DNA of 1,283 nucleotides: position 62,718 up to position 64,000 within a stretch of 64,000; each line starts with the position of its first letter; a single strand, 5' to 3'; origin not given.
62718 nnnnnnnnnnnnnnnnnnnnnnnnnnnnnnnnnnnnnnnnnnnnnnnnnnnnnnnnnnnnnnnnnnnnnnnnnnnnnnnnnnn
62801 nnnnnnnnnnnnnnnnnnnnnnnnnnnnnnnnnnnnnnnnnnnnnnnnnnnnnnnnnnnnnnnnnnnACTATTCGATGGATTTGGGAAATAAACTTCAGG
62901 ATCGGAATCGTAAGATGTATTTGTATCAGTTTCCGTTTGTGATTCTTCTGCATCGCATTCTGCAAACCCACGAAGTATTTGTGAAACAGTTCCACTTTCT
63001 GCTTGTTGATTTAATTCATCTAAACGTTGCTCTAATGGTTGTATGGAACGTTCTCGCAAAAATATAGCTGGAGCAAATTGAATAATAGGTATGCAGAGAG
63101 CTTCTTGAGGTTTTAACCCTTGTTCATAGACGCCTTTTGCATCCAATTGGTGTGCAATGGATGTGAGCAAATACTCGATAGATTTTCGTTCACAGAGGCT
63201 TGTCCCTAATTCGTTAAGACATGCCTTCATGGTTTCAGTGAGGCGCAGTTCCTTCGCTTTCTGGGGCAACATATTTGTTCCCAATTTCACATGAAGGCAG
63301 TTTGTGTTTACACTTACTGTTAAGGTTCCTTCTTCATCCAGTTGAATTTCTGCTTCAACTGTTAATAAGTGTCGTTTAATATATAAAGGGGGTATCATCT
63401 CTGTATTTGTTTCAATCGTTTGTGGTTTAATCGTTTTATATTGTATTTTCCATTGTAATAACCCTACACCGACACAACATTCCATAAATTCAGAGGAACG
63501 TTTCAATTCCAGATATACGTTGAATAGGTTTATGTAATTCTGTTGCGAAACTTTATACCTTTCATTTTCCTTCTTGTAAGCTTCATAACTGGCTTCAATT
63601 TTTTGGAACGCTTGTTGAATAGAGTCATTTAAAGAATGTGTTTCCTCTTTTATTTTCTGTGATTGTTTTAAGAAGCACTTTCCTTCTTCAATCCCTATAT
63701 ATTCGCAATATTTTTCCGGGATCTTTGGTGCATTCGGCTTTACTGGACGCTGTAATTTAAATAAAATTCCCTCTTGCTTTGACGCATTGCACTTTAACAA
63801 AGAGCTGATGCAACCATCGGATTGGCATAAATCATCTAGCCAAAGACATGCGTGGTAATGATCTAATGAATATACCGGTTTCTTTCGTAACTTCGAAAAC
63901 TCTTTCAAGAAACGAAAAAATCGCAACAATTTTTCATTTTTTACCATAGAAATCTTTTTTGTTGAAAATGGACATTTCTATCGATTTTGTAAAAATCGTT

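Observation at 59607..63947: A 1446-aa Upf1-like SF1 helicase fused to a DUF559/Vsr-type PD-(D/E)xK nuclease on an AT-rich segment, a candidate single-gene defence or island cargo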

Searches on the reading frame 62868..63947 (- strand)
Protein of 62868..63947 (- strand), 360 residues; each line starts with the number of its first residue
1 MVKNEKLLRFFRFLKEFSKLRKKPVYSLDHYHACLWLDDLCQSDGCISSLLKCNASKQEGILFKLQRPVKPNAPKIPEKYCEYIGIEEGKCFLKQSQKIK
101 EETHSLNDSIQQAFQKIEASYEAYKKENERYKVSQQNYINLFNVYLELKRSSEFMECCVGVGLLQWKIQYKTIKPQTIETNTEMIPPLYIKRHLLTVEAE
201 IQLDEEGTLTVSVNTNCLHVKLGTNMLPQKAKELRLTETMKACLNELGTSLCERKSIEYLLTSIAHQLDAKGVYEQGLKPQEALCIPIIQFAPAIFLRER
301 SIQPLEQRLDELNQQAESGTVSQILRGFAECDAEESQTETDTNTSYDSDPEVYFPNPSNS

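Call 59: predict_structure(alignment_id=A3)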
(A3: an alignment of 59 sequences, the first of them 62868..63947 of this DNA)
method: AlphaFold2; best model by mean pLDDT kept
length: 360 residues; sequences in the alignment: 59
mean_pLDDT: 84.2   pTM: 0.78
mean pLDDT of the five models: 84.2, 81.8, 80.8, 79.8, 74.3
residues with pLDDT >= 90: 187; 70-90: 118; 50-70: 30; < 50: 25
segments of 3 or more residues with pLDDT < 50: 336-360
pLDDT, mean of each block of 10 residues (from residue 1): 82 88 84 96 90 76 96 95 91 72 74 95 96 97 97 93 93 57 81 95 98 88 86 78 82 89 93 89 92 95 84 90 82 54 40 46
secondary structure, 60 per line:
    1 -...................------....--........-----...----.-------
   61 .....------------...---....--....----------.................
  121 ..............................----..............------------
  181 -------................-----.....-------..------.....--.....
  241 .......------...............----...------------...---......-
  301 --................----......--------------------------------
elements in order: H2-20 E33-36 H37-40 E46-48 E61-65 E84-87 E90-93 H104-150 E155-168 E188-203 E209-213 H229-233 H236-247 H254-268 E273-275 E288-290 E294-299 H303-318 H323-328

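Call 79: fold_search(model_id=the predicted structure, library=pdb)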
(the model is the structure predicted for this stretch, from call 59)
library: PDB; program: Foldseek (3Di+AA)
matches with E <= 10: 265; with E <= 0.001: 0
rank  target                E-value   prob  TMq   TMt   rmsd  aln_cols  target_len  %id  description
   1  9uko_D                1.1e-01  0.11  0.09  0.03  20.5       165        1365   18  CryoEM structure of the T.thermophilus transcription initiation complex bound to Ap4A-C, -1 dA in the template DNA str (released 2025-10-22)
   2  7rdq_D                3.2e-01  0.08  0.09  0.03  20.3       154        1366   19  Cryo-EM structure of Thermus thermophilus reiterative transcription complex with 11nt oligo-G RNA (released 2022-02-02)
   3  9frj_D                5.7e-01  0.06  0.09  0.03  19.3       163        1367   16  Ap4A bound in de novo transcription initiation T. thermophilus RNA polymerase complex with aTT DNA template (released 2025-12-17)
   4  8c8y_D                6.3e-01  0.07  0.09  0.14   8.4        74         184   16  Cryo-EM captures early ribosome assembly in action (released 2023-04-05)
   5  8fbp_M                7.5e-01  0.02  0.06  0.06  18.6       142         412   15  Glutamine synthetase from Pseudomonas aeruginosa, filament double-unit in compressed conformation (released 2024-02-14)
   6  3d89                  8.4e-01  0.08  0.08  0.18   6.5        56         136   18  Crystal Structure of a Soluble Rieske Ferredoxin from Mus musculus (released 2008-07-15)
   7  4wqt_I                8.9e-01  0.05  0.09  0.03  17.7       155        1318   16  Thermus thermophilus RNA polymerase complexed with an RNA cleavage stimulating factor (a GreA/Gfh1 chimeric protein) (released 2015-02-18)
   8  8hsg_J                8.9e-01  0.04  0.08  0.03  20.0       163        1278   18  Thermus thermophilus RNA polymerase elongation complex (released 2023-05-03)
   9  8fbp_J                9.4e-01  0.02  0.06  0.05  18.9       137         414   12  Glutamine synthetase from Pseudomonas aeruginosa, filament double-unit in compressed conformation (released 2024-02-14)
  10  8fbp_D                9.4e-01  0.02  0.06  0.05  18.9       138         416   11  Glutamine synthetase from Pseudomonas aeruginosa, filament double-unit in compressed conformation (released 2024-02-14)
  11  2dt4                  1.0e+00  0.04  0.07  0.13  17.6        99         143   14  Crystal structure of Pyrococcus horikoshii a plant- and prokaryote-conserved (PPC) protein at 1.60 resolution (released 2007-05-22)
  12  6bua                  1.0e+00  0.02  0.08  0.04  37.7       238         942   10  Drosophila Dicer-2 apo homology model (helicase, Platform-PAZ, RNaseIII domains) (released 2017-12-27)
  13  7rto_B                1.0e+00  0.02  0.09  0.09  26.5       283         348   10  Cryo-EM structure of bluetongue virus capsid protein VP5 at low endosomal pH intermediate state 2 (released 2021-11-03)
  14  8fbp_N                1.1e+00  0.01  0.05  0.05  18.7       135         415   11  Glutamine synthetase from Pseudomonas aeruginosa, filament double-unit in compressed conformation (released 2024-02-14)
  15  8pvv_C                1.1e+00  0.03  0.09  0.13  14.9       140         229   11  Archaeoglobus fulgidus AfAgo complex with AfAgo-N protein (fAfAgo) bound with 30 nt RNA guide and 51 nt DNA target (released 2024-01-24)
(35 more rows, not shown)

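Call 89: search_protein_representatives(alignment_id=A5)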
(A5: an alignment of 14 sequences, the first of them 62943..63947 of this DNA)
Query: 14 sequences, 349 profile positions. Proteins with E-value up to 0.001 (for the whole library): 2490; up to 1e-10: 1702; up to 1e-30: 664. The best 150 are listed.
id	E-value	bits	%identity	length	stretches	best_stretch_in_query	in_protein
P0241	5.5e-150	515.6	-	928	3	94-348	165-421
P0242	4.5e-147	506.0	-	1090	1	4-348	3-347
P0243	2.7e-138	477.1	-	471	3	97-348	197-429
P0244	2.6e-132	457.5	-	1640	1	2-347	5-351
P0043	9.4e-131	452.3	-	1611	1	1-347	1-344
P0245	1.5e-121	422.0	-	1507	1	5-348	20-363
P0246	2.1e-121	421.6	-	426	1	3-347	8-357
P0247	7.6e-119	413.2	-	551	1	7-347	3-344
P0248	5.4e-118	410.4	-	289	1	5-262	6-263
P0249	6.6e-114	396.9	-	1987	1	4-347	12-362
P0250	5.7e-113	393.9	-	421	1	9-346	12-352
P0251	5.1e-111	387.4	-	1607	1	3-347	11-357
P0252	8.8e-110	383.4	-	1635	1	2-346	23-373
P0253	1.4e-109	382.8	-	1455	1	4-348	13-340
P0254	5.8e-109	380.7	-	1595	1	4-346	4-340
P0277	8.6e-96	337.4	-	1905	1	6-348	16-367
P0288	2.6e-92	325.9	-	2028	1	4-344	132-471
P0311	5.1e-85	301.9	-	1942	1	4-333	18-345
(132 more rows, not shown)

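Call 90: search_protein_families(library=pfam, proteins=[P0249, P0288, P0277, P0311], max_evalue=0.001)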
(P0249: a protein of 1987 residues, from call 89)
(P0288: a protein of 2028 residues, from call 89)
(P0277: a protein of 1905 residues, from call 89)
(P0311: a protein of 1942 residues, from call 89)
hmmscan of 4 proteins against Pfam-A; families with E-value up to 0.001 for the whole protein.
P0249 (1987 aa): 12 families
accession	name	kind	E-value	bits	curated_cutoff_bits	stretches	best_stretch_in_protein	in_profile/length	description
PF18741.7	MTES_1575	-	1.4e-25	89.6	38.2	1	1393-1485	1-96/96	REase_MTES_1575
PF13087.12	AAA_12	-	2e-16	60.6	27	1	1159-1332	13-190/195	AAA domain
PF04539.22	Sigma70_r3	-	2.5e-14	53.6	25.3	1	1821-1882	10-71/78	Sigma-70 region 3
PF04545.22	Sigma70_r4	-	2.1e-13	50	24.1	1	1902-1954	2-50/50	Sigma-70, region 4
PF04542.20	Sigma70_r2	-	5.3e-10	39.4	24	1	1733-1798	3-68/71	Sigma-70 region 2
PF13245.12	AAA_19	-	1.8e-09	38.3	25.1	1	392-453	1-64/134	AAA domain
PF13086.12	AAA_11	-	5.4e-09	36.6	27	1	388-552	2-185/257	AAA domain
PF13604.12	AAA_30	-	1.8e-08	34.8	27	1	388-449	2-65/191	AAA domain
PF04851.21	ResIII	-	2.8e-06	27.8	22.5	0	391-450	7-73/164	Type III restriction enzyme, res subunit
PF20720.3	nSTAND3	-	4.9e-06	26.8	27.2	1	394-501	9-111/155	Novel STAND NTPase 3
PF05127.21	NAT10_TcmA_helicase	-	4e-05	24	22.7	0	407-458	2-54/176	RNA cytidine acetyltransferase NAT10/TcmA, helicase domain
PF13191.12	AAA_16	-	0.00059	20.8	32.6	0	401-464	24-85/167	AAA ATPase domain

P0288 (2028 aa): 10 families
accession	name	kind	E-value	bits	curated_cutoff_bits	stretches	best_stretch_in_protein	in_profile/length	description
PF18741.7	MTES_1575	-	7.8e-26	90.4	38.2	1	1515-1607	1-96/96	REase_MTES_1575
PF13086.12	AAA_11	-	3.8e-20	73.2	27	2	506-638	2-145/257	AAA domain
PF13087.12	AAA_12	-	5.7e-20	72.1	27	1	1265-1454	1-191/195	AAA domain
PF11784.13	DUF3320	-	9.3e-11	42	25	1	1704-1747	7-50/50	Protein of unknown function (DUF3320)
PF13245.12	AAA_19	-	1.5e-08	35.3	25.1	1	510-571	1-64/134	AAA domain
PF03979.19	Sigma70_r1_1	-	2.2e-08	34.3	22.5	1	7-82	2-76/81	Sigma-70 factor, region 1.1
PF13604.12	AAA_30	-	1.4e-07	31.9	27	1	507-565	3-63/191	AAA domain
PF05127.21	NAT10_TcmA_helicase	-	2.4e-05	24.8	22.7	0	525-608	2-82/176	RNA cytidine acetyltransferase NAT10/TcmA, helicase domain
PF01443.25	Viral_helicase1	-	0.00043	20.6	21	0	524-557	2-36/228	Viral superfamily 1 RNA helicase core domain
PF04480.18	DUF559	-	0.00059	20.1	20.6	0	1526-1607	31-108/109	Protein of unknown function (DUF559)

P0277 (1905 aa): 11 families
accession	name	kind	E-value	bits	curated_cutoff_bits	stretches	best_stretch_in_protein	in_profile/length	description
PF18741.7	MTES_1575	-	2.3e-32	111.4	38.2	1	1396-1488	1-96/96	REase_MTES_1575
PF13086.12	AAA_11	-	1.5e-14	54.8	27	2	399-536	3-154/257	AAA domain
PF13087.12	AAA_12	-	1.7e-13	51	27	1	1160-1352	3-190/195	AAA domain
PF04480.18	DUF559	-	9.3e-10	38.8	20.6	1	1397-1488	18-108/109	Protein of unknown function (DUF559)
PF14338.12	Mrr_N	-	1.2e-08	35.4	29.5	1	1816-1900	5-86/87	Mrr N-terminal domain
PF13604.12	AAA_30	-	2.8e-08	34.2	27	1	399-458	3-64/191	AAA domain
PF13245.12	AAA_19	-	1e-07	32.6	25.1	1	405-477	4-77/134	AAA domain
PF01443.25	Viral_helicase1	-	1.9e-06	28.3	21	0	1049-1130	10-100/228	Viral superfamily 1 RNA helicase core domain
PF20720.3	nSTAND3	-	0.00026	21.2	27.2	1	404-453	9-57/155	Novel STAND NTPase 3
PF05127.21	NAT10_TcmA_helicase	-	0.00064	20.1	22.7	0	417-463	2-49/176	RNA cytidine acetyltransferase NAT10/TcmA, helicase domain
PF00580.27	UvrD-helicase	-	0.00079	19.6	23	0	399-441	2-46/271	UvrD/REP helicase N-terminal domain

P0311 (1942 aa): 8 families
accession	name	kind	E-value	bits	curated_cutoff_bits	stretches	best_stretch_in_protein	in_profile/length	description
PF18741.7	MTES_1575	-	9.7e-29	99.8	38.2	1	1420-1512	1-96/96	REase_MTES_1575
PF13086.12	AAA_11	-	1.1e-16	61.8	27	2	388-506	3-138/257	AAA domain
PF13087.12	AAA_12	-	1.7e-13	51.1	27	1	1186-1358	18-190/195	AAA domain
PF13245.12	AAA_19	-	4.2e-09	37.1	25.1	1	399-449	9-61/134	AAA domain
PF13604.12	AAA_30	-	9.5e-09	35.7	27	1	388-448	3-65/191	AAA domain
PF04480.18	DUF559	-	3.9e-05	23.9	20.6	1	1432-1512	32-108/109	Protein of unknown function (DUF559)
PF11784.13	DUF3320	-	0.00024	21.4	25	1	1785-1828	7-50/50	Protein of unknown function (DUF3320)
PF00580.27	UvrD-helicase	-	0.00031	21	23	0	390-447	4-63/271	UvrD/REP helicase N-terminal domain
